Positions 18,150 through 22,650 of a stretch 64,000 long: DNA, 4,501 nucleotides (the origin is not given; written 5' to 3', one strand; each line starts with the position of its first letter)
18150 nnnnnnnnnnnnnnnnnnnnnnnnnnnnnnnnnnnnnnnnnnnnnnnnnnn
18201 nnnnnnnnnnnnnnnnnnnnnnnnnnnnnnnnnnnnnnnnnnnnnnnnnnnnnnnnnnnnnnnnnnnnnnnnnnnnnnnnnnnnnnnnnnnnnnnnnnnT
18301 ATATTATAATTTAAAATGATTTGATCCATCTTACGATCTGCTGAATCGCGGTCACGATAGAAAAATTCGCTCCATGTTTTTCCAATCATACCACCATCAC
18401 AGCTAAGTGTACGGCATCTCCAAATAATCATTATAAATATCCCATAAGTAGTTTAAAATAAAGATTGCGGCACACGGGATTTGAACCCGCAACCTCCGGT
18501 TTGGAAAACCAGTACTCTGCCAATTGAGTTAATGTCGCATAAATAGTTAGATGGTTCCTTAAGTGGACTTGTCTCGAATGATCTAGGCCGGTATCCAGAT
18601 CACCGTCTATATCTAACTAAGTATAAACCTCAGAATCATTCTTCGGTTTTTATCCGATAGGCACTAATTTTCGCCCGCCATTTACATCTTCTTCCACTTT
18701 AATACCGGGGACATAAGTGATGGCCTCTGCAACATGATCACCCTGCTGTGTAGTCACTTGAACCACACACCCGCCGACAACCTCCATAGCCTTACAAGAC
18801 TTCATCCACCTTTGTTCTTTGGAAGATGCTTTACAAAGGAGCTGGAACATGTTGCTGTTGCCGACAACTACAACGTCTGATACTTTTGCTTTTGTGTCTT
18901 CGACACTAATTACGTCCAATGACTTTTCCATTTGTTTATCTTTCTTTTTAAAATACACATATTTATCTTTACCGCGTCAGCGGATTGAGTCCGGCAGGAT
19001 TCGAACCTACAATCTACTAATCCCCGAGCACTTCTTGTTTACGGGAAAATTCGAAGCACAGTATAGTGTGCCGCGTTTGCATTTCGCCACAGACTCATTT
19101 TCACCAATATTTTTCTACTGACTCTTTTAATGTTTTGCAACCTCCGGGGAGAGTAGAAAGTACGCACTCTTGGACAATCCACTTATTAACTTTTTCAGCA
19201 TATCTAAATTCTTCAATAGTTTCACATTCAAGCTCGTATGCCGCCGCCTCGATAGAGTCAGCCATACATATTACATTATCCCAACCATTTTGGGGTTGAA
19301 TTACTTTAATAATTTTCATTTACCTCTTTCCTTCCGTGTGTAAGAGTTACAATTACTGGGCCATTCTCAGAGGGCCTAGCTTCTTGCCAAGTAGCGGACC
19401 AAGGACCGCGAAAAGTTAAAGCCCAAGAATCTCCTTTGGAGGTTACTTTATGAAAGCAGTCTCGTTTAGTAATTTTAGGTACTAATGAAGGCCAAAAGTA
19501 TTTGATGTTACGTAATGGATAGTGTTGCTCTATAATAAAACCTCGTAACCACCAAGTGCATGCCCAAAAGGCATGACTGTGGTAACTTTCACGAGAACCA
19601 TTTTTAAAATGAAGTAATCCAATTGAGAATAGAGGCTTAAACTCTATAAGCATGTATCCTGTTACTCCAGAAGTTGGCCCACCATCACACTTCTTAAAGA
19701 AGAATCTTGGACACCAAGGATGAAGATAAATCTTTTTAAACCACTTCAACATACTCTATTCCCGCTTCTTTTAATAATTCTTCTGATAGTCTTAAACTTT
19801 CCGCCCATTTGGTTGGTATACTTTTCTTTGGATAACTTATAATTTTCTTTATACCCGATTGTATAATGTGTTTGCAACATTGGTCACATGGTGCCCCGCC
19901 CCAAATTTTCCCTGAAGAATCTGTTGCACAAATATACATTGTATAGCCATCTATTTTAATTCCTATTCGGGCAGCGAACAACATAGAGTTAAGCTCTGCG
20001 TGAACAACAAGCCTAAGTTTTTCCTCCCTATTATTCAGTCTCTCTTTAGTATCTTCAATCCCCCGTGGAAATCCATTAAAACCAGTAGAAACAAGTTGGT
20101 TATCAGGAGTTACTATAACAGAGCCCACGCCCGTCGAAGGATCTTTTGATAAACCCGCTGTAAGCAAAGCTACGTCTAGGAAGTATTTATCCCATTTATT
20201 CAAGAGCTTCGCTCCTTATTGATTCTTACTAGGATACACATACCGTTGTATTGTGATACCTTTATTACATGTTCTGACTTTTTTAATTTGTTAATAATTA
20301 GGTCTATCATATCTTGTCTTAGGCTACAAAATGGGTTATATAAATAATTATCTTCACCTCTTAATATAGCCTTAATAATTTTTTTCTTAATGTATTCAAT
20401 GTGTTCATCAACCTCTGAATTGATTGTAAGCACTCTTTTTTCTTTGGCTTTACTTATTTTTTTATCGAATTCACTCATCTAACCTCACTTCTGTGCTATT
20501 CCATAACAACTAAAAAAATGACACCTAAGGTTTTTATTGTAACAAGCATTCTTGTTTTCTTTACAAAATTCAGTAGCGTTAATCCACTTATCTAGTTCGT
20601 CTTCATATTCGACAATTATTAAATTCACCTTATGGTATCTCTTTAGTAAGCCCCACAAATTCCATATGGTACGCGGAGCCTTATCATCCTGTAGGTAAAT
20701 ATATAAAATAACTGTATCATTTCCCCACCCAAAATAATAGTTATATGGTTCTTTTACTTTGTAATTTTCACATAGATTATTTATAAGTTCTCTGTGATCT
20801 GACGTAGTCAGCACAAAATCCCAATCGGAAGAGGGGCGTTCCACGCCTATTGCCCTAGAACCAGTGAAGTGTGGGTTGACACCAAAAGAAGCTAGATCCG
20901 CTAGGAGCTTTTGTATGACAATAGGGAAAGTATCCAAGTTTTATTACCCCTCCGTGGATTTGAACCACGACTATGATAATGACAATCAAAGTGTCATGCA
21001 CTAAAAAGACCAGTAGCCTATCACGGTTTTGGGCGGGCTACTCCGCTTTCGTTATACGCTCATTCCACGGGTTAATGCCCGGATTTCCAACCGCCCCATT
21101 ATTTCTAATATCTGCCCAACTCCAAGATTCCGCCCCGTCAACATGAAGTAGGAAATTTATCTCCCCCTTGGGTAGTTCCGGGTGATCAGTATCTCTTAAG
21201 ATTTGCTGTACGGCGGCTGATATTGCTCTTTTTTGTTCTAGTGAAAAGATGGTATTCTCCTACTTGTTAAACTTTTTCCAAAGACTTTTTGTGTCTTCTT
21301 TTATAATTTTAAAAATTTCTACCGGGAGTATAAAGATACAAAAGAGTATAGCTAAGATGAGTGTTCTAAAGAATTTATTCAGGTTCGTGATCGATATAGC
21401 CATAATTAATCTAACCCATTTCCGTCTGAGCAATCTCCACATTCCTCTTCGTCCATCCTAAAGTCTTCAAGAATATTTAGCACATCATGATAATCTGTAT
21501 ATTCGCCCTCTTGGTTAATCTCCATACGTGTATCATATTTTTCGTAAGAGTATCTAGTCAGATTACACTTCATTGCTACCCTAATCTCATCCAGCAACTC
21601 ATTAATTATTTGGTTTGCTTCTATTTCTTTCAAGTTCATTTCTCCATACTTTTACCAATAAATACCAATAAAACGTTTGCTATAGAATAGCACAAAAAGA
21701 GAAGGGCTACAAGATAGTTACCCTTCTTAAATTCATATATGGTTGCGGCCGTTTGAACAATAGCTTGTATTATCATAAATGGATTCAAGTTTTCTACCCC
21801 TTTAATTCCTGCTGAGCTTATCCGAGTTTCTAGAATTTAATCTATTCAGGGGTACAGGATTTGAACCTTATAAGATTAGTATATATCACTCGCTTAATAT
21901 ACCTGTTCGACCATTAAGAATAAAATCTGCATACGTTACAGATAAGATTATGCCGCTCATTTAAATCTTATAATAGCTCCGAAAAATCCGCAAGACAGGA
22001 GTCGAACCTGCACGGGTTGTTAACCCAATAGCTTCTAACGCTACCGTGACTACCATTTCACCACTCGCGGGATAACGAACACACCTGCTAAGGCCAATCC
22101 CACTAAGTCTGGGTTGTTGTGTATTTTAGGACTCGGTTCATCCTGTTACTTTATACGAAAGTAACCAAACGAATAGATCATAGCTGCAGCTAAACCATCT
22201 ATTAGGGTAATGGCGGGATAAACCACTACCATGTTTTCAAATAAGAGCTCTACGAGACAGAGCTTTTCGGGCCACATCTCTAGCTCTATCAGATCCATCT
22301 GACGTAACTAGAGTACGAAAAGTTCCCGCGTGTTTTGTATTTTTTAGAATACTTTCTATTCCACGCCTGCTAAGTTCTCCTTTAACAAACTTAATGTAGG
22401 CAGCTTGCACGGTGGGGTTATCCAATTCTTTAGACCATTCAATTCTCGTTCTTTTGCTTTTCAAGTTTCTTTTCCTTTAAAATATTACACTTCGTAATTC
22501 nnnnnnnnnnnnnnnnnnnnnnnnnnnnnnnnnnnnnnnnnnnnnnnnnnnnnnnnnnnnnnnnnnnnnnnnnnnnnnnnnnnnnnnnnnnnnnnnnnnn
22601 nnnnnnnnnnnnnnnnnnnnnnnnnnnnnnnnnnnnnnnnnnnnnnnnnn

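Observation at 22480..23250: GC-rich compositional island between the tRNA cluster and nrdB with no convincing gene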

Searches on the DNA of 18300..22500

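Call 31: search_rna_families(source=window, start=18300, end=22500, threshold=evalue, max_evalue=5, show_alignments=4)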
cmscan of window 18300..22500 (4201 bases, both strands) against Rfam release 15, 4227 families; matches with E-value up to 5: 7.
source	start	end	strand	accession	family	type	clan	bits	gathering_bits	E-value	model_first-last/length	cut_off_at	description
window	18466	18538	-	RF00005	tRNA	Gene; tRNA;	CL00001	58.6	29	2.8e-11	1-71/71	no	tRNA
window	21987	22070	-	RF00005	tRNA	Gene; tRNA;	CL00001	48.3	29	1.9e-08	1-71/71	no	tRNA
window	18986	19096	-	RF00005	tRNA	Gene; tRNA;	CL00001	39.2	29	6.1e-06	1-71/71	no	tRNA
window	20945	21010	-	RF00005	tRNA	Gene; tRNA;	CL00001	23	29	0.18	1-71/71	no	tRNA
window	19659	19791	+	RF02706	TeloSII_ncR30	Gene; sRNA;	-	19.5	86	0.25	74-224/226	no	TeloSII non coding RNA 30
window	21689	21843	+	RF01808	MicX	Gene; sRNA;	-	18.4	75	0.81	1-194/194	no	MicX Vibrio cholerae sRNA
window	18465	18538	+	RF04354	Plastid-ycf2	Cis-reg;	-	18.1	65.7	4.2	1-75/75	no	Plastid-ycf2 5UTR RNA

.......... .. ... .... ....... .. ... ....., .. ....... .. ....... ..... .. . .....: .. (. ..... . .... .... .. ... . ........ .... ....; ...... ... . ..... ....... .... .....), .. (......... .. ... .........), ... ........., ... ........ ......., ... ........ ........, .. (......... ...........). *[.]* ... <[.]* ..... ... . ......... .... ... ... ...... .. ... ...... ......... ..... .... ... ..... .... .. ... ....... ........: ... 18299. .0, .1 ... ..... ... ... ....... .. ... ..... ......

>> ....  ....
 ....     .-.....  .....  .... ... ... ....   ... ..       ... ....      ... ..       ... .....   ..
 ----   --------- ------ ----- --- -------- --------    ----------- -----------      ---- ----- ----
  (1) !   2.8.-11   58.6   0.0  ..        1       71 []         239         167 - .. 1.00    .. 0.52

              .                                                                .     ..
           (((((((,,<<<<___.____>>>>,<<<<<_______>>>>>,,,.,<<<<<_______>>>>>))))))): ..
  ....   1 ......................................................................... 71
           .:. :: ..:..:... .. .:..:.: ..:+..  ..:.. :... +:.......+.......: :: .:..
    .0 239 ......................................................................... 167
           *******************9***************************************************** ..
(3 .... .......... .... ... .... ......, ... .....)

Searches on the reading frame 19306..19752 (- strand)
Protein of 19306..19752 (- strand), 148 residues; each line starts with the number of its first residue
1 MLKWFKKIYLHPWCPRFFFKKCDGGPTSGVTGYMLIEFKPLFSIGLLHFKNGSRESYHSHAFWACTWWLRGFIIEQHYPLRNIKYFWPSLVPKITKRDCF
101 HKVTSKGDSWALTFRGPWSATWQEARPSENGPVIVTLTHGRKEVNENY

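Call 56: search_protein_families(library=phrogs, max_evalue=0.01, proteins=[window:19306-19752:-])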
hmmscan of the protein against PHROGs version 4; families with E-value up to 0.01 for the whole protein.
window:19306-19752:- (148 aa): 1 family
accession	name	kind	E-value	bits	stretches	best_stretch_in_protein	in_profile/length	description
phrog_4786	-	other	2.9e-13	51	1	24-130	36-148/252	cysteine dioxygenase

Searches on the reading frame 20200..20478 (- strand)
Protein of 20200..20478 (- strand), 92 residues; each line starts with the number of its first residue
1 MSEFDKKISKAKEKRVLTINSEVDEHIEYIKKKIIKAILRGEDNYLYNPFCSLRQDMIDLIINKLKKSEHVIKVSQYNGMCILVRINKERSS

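Call 56: search_protein_families(library=phrogs, max_evalue=0.01, proteins=[window:20200-20478:-])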
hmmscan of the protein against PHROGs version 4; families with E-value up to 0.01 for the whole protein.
window:20200-20478:- (92 aa): 1 family
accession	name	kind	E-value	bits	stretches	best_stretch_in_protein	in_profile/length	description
phrog_8208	-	unknown function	0.0019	19.7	1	20-80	8-67/77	-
